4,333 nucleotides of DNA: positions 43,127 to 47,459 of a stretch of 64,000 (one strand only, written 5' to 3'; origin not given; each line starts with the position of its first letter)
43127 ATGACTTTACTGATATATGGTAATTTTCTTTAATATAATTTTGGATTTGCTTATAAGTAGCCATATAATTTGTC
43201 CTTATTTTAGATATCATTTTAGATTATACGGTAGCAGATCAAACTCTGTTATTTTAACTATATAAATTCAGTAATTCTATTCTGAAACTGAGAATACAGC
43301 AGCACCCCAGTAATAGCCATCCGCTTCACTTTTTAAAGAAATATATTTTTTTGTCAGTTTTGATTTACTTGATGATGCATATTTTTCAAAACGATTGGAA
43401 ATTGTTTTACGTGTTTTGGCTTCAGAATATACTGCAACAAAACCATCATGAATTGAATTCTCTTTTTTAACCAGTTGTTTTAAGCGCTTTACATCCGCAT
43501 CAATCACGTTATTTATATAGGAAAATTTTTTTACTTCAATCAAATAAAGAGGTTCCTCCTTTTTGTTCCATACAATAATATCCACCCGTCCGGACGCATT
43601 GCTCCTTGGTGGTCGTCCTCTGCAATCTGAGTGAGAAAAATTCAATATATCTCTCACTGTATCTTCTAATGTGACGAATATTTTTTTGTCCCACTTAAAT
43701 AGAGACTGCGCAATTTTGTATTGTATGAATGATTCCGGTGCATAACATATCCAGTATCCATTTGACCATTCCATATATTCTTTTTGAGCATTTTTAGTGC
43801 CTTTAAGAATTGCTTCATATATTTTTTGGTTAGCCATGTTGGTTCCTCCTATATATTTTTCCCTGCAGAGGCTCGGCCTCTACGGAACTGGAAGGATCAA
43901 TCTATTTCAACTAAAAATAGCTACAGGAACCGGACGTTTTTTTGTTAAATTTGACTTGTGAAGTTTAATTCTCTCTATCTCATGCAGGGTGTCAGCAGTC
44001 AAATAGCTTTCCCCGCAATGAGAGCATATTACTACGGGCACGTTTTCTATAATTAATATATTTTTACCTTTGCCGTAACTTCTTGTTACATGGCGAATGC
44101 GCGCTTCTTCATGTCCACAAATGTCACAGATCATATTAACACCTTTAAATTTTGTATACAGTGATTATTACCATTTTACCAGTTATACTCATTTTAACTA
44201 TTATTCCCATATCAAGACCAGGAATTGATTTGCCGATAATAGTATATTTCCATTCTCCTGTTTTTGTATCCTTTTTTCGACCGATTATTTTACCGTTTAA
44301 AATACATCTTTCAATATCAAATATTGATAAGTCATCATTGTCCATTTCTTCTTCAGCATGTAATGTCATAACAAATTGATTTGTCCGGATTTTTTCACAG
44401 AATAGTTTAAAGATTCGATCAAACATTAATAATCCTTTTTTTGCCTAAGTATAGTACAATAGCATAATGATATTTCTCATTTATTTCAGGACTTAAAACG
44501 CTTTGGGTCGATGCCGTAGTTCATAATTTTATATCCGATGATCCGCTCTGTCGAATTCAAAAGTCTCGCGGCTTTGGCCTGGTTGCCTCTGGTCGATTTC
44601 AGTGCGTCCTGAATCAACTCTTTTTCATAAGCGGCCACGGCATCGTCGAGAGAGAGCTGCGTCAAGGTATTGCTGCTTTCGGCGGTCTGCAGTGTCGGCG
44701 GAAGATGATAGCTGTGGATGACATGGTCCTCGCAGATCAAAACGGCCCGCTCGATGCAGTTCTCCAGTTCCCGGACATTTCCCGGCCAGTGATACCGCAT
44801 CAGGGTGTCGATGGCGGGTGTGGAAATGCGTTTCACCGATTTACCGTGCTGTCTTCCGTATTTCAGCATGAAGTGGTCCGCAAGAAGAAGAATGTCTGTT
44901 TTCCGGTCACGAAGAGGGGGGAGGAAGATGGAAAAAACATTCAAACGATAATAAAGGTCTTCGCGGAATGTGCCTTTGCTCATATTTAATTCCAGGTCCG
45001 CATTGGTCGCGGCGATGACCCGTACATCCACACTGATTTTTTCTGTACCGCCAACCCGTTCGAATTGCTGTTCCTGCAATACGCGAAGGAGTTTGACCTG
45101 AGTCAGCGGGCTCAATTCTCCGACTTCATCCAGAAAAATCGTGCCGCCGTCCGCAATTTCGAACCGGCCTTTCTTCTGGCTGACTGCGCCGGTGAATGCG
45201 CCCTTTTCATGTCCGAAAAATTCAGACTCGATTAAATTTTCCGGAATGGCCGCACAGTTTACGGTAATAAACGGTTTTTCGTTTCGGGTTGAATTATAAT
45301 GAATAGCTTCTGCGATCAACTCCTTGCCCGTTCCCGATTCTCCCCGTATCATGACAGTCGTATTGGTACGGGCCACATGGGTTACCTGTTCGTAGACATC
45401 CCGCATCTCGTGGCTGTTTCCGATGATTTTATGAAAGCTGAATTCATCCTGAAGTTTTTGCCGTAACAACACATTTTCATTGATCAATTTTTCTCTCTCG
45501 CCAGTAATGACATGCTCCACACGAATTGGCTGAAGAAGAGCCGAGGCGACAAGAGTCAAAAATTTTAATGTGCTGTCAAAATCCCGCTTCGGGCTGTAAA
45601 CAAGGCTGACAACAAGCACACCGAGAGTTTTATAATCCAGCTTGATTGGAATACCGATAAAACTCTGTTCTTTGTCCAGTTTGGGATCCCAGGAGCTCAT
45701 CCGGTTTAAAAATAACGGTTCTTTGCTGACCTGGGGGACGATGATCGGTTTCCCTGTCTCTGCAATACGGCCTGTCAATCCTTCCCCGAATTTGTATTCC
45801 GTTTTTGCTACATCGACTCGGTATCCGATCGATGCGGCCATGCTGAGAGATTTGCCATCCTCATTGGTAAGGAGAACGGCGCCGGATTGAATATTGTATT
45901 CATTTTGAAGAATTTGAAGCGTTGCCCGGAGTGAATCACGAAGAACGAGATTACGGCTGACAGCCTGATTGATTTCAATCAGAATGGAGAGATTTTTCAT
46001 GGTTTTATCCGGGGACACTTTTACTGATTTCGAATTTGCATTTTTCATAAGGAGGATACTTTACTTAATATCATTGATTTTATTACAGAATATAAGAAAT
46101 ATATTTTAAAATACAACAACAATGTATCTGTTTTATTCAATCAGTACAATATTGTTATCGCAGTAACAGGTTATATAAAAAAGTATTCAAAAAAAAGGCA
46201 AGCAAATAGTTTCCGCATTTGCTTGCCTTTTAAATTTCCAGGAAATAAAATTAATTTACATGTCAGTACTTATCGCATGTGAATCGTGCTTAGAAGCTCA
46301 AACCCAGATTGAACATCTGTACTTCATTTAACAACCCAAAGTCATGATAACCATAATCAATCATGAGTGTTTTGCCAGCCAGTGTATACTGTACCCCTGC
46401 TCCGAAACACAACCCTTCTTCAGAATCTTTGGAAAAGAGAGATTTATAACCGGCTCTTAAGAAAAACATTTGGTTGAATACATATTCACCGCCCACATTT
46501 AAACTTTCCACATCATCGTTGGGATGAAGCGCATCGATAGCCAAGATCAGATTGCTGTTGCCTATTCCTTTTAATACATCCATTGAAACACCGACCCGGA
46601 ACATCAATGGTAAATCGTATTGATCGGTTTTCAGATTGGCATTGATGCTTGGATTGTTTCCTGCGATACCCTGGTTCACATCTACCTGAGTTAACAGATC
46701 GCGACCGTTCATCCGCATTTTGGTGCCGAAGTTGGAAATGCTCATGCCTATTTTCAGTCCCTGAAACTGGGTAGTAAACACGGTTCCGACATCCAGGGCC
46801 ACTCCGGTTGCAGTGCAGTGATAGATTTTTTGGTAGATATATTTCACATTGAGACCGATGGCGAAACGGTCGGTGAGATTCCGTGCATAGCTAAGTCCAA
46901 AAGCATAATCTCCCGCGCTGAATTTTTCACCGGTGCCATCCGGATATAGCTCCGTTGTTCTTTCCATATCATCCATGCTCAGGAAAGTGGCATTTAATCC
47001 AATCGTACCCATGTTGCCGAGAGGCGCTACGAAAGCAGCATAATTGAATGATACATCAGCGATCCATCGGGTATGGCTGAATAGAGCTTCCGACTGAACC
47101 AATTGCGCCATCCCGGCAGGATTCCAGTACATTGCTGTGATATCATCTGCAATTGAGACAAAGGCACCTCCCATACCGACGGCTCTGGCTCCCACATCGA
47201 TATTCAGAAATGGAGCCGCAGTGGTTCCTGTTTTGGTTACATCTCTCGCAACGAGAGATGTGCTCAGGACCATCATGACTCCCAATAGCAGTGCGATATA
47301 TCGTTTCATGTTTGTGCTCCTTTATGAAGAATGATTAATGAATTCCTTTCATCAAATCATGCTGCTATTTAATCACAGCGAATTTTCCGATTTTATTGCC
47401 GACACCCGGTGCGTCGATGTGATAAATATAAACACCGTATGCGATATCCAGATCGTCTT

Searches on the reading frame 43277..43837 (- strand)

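Call 8: search_protein_families(library=pfam, proteins=[window:43277-43837:-], max_evalue=0.01)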
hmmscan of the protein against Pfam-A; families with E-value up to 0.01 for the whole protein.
window:43277-43837:- (186 aa): 3 families
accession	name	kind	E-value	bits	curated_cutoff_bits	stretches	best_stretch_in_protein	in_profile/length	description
PF13588.12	HSDR_N_2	-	7.3e-05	23.3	25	1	80-110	34-64/110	Type I restriction enzyme R protein N terminus (HSDR_N)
PF08011.17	PDDEXK_9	-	0.0048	17.3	25.5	0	78-128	26-78/105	PD-(D/E)XK nuclease superfamily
PF08774.17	VRR_NUC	-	0.0093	16.5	23.8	0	78-122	58-102/116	VRR-NUC domain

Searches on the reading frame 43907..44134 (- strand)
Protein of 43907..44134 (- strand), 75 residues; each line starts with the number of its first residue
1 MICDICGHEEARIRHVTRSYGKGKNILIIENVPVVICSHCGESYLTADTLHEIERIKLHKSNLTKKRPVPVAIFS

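Call 75: search_protein_families(library=pfam, proteins=[window:43907-44134:-], max_evalue=0.01)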
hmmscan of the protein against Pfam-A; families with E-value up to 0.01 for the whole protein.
window:43907-44134:- (75 aa): 2 families
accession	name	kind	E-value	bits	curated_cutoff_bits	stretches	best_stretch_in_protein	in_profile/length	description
PF15731.11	MqsA_antitoxin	-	9.5e-05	23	30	1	1-55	1-55/131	Antitoxin component of bacterial toxin-antitoxin system, MqsA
PF14122.12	YokU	-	0.0001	22.7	27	1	3-55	2-56/87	YokU-like protein, putative antitoxin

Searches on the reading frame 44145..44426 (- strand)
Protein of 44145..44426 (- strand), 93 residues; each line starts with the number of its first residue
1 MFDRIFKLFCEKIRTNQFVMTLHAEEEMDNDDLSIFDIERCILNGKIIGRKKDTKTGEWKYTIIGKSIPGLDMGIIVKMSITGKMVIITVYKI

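Call 75: search_protein_families(library=pfam, proteins=[window:44145-44426:-], max_evalue=0.01)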
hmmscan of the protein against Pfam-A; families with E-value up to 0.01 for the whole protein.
window:44145-44426:- (93 aa): 1 family
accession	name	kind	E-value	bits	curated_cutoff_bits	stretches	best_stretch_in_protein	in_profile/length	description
PF14076.12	DUF4258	-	1.1e-11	45.3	25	1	21-91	2-70/71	Domain of unknown function (DUF4258)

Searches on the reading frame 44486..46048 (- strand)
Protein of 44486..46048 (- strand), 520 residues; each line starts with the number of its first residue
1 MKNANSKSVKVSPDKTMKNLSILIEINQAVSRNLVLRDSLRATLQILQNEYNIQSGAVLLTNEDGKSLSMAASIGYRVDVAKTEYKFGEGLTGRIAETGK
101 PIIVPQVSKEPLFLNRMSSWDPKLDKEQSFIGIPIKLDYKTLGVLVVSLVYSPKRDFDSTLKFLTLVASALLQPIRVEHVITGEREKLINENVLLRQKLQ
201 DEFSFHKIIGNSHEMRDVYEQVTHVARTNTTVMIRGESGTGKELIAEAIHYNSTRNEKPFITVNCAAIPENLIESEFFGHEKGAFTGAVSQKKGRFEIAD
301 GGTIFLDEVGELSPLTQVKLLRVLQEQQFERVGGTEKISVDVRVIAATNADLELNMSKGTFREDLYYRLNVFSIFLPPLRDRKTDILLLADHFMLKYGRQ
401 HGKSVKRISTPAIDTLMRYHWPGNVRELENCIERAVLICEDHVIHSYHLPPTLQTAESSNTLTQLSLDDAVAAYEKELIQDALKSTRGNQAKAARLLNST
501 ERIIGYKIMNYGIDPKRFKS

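Call 8: search_protein_families(library=pfam, proteins=[window:44486-46048:-], max_evalue=0.01)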
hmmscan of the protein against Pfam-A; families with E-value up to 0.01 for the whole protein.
window:44486-46048:- (520 aa): 13 families
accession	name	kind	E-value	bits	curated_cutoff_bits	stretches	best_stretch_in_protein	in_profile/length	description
PF00158.32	Sigma54_activat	-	3.1e-75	251.9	20.2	1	208-374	1-167/168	Sigma-54 interaction domain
PF25601.1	AAA_lid_14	-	3.5e-30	104.1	27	1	380-461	1-82/87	AAA+ ATPase lid domain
PF14532.12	Sigma54_activ_2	-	2.1e-21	77.1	25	1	209-379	1-138/138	Sigma-54 interaction domain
PF13185.12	GAF_2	-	2.1e-11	44.6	28.6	1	38-170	6-130/136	GAF domain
PF01590.32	GAF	-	2.8e-09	38.1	22.4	1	37-169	3-127/133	GAF domain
PF02954.25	HTH_8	-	1.5e-08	34.7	22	1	473-508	4-39/42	Bacterial regulatory protein, Fis family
PF07728.20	AAA_5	-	7.2e-08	33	22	1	232-350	2-123/139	AAA domain (dynein-related subfamily)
PF00004.35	AAA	-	0.00047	21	21.2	1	233-350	2-110/131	ATPase family associated with various cellular activities (AAA)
PF07724.20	AAA_2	-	0.0025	18.3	27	1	230-356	4-131/166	AAA domain (Cdc48 subfamily)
PF07726.17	AAA_3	-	0.0046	17.3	27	0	232-350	2-112/131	ATPase family associated with various cellular activities (AAA)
PF20720.3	nSTAND3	-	0.0052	16.9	27.2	0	217-263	5-51/155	Novel STAND NTPase 3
PF01078.27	Mg_chelatase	-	0.0082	16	20.3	0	229-349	22-157/207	Magnesium chelatase, subunit ChlI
PF12775.13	AAA_7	-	0.0084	16.1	25.8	0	199-316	3-124/181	P-loop containing dynein motor region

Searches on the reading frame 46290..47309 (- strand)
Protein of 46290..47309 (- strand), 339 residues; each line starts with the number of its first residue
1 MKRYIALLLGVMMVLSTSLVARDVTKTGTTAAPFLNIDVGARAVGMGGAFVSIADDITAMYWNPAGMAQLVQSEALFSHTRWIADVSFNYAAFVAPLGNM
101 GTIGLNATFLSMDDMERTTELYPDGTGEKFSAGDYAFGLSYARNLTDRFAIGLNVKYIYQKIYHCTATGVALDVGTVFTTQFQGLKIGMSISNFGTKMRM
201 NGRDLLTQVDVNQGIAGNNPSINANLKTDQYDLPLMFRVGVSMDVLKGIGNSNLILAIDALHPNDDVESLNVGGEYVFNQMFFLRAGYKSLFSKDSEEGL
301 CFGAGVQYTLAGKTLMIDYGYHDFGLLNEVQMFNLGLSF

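Call 64: search_protein_families(library=pfam, proteins=[window:46290-47309:-], max_evalue=0.001)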
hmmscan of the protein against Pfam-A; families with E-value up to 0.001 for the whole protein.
window:46290-47309:- (339 aa): 3 families
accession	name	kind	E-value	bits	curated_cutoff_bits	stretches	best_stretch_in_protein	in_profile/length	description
PF19572.5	PorV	-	3.7e-09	36.9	27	1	26-162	7-146/243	Type IX secretion system protein PorV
PF03687.19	UPF0164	-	5.2e-08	32.5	21.4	1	9-115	19-124/325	Uncharacterised protein family (UPF0164)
PF03349.22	Toluene_X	-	1.7e-06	27.2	29.7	1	41-155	20-112/421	Outer membrane protein transport protein (OMPP1/FadL/TodX)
